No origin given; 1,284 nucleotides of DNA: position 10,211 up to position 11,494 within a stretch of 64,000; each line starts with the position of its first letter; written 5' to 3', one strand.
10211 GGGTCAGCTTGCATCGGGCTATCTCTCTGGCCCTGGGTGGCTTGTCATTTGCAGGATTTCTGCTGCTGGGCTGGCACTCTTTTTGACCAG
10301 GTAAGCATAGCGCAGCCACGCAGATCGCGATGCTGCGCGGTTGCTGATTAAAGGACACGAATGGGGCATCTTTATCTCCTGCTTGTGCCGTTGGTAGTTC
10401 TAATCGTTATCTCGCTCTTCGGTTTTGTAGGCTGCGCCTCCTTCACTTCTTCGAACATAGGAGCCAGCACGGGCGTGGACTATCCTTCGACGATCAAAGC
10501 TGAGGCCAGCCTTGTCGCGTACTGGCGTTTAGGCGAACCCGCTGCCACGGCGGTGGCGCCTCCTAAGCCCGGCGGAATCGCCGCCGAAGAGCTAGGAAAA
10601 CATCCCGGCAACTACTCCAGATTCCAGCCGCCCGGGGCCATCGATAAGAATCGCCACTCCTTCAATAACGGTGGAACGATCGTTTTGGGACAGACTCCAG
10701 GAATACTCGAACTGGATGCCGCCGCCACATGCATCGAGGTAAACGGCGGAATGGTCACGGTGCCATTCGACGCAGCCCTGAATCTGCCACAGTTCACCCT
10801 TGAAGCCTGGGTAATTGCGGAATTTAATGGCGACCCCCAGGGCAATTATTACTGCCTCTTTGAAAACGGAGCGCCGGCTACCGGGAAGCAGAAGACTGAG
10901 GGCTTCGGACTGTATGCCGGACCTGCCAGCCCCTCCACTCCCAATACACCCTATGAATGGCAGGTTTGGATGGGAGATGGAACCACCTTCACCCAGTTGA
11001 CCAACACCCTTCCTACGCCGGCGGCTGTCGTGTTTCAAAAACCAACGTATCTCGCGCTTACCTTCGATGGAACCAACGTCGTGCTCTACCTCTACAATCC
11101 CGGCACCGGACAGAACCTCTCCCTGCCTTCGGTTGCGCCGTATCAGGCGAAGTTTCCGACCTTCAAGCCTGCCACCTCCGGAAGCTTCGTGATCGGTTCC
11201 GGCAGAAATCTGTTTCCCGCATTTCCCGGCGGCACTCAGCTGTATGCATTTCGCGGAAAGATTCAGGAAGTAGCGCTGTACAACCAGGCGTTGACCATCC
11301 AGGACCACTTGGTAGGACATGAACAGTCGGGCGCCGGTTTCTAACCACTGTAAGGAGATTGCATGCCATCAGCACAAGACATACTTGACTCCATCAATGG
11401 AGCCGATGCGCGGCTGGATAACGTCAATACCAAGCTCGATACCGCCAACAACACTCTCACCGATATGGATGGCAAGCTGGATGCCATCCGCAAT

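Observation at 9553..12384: Operon pairing a divergent Lgt and a short LspA around a LamG lipoprotein and a coiled-coil/Cys-Pro protein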

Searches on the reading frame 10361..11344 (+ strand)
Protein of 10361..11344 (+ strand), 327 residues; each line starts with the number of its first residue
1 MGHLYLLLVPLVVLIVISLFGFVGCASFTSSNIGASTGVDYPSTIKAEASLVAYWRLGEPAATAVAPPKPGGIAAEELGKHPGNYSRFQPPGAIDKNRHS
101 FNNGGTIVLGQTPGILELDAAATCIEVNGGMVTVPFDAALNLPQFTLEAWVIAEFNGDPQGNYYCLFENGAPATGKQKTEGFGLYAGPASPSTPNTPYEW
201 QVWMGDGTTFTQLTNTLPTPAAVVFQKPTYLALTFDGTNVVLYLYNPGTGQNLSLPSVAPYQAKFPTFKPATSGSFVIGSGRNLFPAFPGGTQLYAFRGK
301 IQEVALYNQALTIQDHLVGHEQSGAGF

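Call 3: search_protein_families(library=pfam, proteins=[window:10361-11344:+], max_evalue=1)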
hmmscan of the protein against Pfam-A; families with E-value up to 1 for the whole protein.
window:10361-11344:+ (327 aa): 2 families
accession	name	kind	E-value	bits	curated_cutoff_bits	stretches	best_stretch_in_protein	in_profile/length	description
PF13385.13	Laminin_G_3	-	8.9e-08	32.8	27.6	1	131-312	6-146/151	Concanavalin A-like lectin/glucanases superfamily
PF02973.23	Sialidase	-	0.27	11.2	26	1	292-314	157-179/189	Sialidase, N-terminal domain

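Call 4: search_protein_families(library=ncbifam, proteins=[window:10361-11344:+], max_evalue=1)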
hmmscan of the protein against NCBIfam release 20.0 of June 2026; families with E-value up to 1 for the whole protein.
window:10361-11344:+ (327 aa): 0 families

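Call 23: search_protein_families(library=phrogs, proteins=[window:10361-11344:+], max_evalue=0.01)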
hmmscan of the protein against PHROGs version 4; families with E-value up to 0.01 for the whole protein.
window:10361-11344:+ (327 aa): 0 families

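Call 24: search_protein_families(library=padloc, proteins=[window:10361-11344:+], max_evalue=0.01)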
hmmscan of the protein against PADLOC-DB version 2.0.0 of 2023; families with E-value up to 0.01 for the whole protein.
window:10361-11344:+ (327 aa): 0 families

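Call 36: find_homologous_proteins(query=window:10361-11344:+, max_evalue=0.001)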
Query window:10361-11344:+ (327 aa): 195 proteins with E <= 0.001 among 6029 candidates; the best 120 are listed.
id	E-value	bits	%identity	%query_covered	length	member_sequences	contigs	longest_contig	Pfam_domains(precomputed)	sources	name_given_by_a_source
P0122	5.5e-219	744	100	100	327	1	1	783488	PF13385.14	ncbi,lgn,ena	-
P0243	4.4e-164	564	76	100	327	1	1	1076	PF13385.14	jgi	jgi:Concanavalin A-like lectin/glucanases superfamily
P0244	4.3e-163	561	76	100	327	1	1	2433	PF13385.14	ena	-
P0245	1.9e-135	470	65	99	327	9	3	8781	PF13385.14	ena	-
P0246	6.2e-132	458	65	100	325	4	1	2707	PF13385.14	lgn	-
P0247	3.8e-130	452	64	99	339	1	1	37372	PF13385.14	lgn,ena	-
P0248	2.8e-129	449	63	100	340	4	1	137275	PF13385.14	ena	-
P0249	1.0e-127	444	63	99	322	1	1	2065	PF13385.14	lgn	-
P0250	5.2e-119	416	60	98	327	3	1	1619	-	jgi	jgi:hypothetical protein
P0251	6.6e-118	412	60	98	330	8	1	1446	PF13385.14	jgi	jgi:Concanavalin A-like lectin/glucanases superfamily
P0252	2.8e-94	334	53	99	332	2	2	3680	PF13385.14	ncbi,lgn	-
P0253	1.8e-89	319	52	98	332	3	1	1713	PF13385.14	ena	-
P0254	9.7e-89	316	52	98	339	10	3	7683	PF13385.14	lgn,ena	-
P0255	2.1e-84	302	51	98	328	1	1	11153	PF13385.14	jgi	jgi:concanavalin A-like lectin/glucanase superfamily protein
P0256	5.5e-82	294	46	100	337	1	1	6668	-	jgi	jgi:hypothetical protein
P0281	1.9e-67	246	46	83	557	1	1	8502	-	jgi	jgi:hypothetical protein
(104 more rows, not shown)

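Call 53: predict_structure(alignment_id=A3)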
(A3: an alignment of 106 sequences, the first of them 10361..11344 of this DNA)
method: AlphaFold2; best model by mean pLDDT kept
length: 327 residues; sequences in the alignment: 106
mean_pLDDT: 91.9   pTM: 0.87
mean pLDDT of the five models: 91.9, 91.1, 91.1, 90.9, 90.7
residues with pLDDT >= 90: 265; 70-90: 40; 50-70: 17; < 50: 5
segments of 3 or more residues with pLDDT < 50: 29-32
pLDDT, mean of each block of 10 residues (from residue 1): 80 87 52 63 96 98 88 93 91 88 94 96 97 97 98 94 97 91 97 95 98 96 97 99 97 96 98 97 86 90 98 94 92
secondary structure, 60 per line:
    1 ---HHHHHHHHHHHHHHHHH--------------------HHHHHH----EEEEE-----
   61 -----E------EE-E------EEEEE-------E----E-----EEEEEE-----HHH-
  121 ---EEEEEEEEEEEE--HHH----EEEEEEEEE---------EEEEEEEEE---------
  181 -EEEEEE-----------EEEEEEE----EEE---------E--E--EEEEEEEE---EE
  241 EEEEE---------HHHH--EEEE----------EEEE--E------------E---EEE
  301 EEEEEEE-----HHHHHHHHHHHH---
elements in order: H4-20 H41-46 E51-55 E83-87 E106-111 E124-135 E145-153 E163-171 E182-187 E199-205 E210-212 E228-235 E239-245 H255-258 E261-264 E275-278 E298-307 H313-324

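Call 56: fold_search(model_id=the predicted structure, library=pdb)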
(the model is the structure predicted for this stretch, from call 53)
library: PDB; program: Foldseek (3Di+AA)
matches with E <= 10: 1490; with E <= 0.001: 117
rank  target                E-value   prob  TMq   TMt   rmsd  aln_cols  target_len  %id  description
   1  5ho2                  9.2e-08  1.00  0.48  0.21   5.3       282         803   17  Crystal structure of AbnA (open conformation), a GH43 extracellular arabinanase from Geobacillus stearothermophilus (released 2017-02-01)
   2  2fhr                  2.1e-07  1.00  0.41  0.23   8.2       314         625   15  Trypanosoma Rangeli Sialidase In Complex With 2,3- Difluorosialic Acid (Covalent Intermediate) (released 2006-01-17)
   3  5hp6                  4.1e-07  1.00  0.46  0.20   4.8       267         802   18  Structure of AbnA, a GH43 extracellular arabinanase from Geobacillus stearothermophilus (a new conformational state) (released 2017-02-01)
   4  2a75                  6.8e-07  1.00  0.41  0.23   7.9       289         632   15  Trypanosoma rangeli Sialidase In Complex With 2,3- Difluorosialic Acid (Covalent Intermediate) (released 2005-11-22)
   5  9qcm_A                7.6e-07  1.00  0.36  0.11   7.5       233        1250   10  Botulinum neurotoxin type B1, 14-subunit, Large Progenitor Toxin Complex (L-PTC) (released 2025-09-10)
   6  2np0_A                1.3e-06  1.00  0.39  0.12   9.4       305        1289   10  Crystal structure of the Botulinum neurotoxin type B complexed with synaptotagamin-II ectodomain (released 2006-12-26)
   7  8sl1_A                1.6e-06  1.00  0.40  0.17   4.4       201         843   18  Cryo-EM structure of PAPP-A2 (released 2023-11-08)
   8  9vyh_p                1.7e-06  1.00  0.47  0.56   6.6       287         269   11  Cyanopodophage Pan3 tailspike (released 2025-11-26)
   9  4c1w_A                1.7e-06  1.00  0.35  0.56   4.5       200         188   16  Carbohydrate binding domain from Streptococcus pneumoniae NanA sialidase complexed with 3'-sialyllactose (released 2014-08-27)
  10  3flp_A                1.8e-06  1.00  0.34  0.48   5.6       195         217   13  Crystal structure of native heptameric SAP-like pentraxin from Limulus polyphemus (released 2009-01-20)
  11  8a7d_C                2.0e-06  1.00  0.36  0.14   6.8       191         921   19  Partial dimer complex of PAPP-A and its inhibitor STC2 (released 2022-11-02)
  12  8s50_A                2.3e-06  1.00  0.35  0.47   5.5       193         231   16  Cryo-EM structure of the C terminal region of PTX3 with a section of coiled-coil (released 2025-01-22)
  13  9qc7_A                2.7e-06  1.00  0.36  0.11   7.5       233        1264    9  BoNT-NTNH complex from Clostridium botulinum Serotype B1 (released 2025-09-10)
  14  4kbb_B                2.7e-06  1.00  0.37  0.30   9.8       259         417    9  Structure of Botulinum neurotoxin B binding domain in complex with both synaptotagmin II and GD1a (released 2013-07-03)
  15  9qc8_A                2.7e-06  1.00  0.33  0.11  10.0       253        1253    9  BoNT-NTNH-HA70 complex from Clostridium botulinum Serotype B1 (released 2025-09-10)
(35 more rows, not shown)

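Call 72: search_protein_families(library=pfam, proteins=[P0281], max_evalue=0.001)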
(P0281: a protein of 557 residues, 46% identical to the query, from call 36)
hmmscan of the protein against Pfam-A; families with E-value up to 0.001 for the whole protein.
P0281 (557 aa): 0 families
